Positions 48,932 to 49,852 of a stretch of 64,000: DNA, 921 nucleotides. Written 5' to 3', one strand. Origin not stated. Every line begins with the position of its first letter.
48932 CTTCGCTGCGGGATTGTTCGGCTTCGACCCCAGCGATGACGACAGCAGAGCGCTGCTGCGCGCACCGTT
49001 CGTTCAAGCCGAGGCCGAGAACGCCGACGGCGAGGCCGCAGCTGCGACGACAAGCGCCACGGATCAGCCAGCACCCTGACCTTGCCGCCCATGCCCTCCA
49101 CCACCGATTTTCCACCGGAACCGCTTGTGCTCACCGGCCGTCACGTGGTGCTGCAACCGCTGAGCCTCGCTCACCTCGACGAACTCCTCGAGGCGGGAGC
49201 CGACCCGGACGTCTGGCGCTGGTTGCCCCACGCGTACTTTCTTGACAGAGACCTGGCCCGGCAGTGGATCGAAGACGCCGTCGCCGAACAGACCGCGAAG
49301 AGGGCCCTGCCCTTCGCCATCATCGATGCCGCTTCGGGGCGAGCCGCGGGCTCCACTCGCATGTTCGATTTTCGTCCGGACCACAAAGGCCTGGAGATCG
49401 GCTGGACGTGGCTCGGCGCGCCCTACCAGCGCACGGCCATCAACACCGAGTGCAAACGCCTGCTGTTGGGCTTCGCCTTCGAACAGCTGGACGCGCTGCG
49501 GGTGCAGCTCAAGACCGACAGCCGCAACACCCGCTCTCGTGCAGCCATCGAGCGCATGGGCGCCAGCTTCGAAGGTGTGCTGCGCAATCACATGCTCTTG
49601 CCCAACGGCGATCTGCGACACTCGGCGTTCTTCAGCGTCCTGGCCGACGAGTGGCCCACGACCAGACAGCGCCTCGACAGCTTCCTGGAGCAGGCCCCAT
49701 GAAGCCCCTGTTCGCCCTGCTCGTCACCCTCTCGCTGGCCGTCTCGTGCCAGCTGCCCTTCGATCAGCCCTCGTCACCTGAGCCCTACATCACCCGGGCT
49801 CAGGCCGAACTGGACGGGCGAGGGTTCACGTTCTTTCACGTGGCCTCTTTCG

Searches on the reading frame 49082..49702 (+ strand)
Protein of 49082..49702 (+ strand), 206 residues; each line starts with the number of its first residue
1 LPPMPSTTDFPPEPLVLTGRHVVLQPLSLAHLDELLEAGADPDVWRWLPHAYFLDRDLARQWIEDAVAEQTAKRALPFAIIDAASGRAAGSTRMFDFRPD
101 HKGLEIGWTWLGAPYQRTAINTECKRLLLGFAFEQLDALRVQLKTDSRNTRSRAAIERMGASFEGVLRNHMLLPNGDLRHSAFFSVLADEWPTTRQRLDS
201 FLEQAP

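Call 72: search_protein_families(library=pfam, proteins=[window:49082-49702:+], max_evalue=0.001)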
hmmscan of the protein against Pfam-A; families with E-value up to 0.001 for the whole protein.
window:49082-49702:+ (206 aa): 2 families
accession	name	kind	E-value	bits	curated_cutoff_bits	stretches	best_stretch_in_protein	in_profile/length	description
PF13302.13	Acetyltransf_3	-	1.4e-24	87.8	25.4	1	22-161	2-137/138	Acetyltransferase (GNAT) domain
PF00583.31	Acetyltransf_1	-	0.0001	23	20.7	1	63-160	17-115/116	Acetyltransferase (GNAT) family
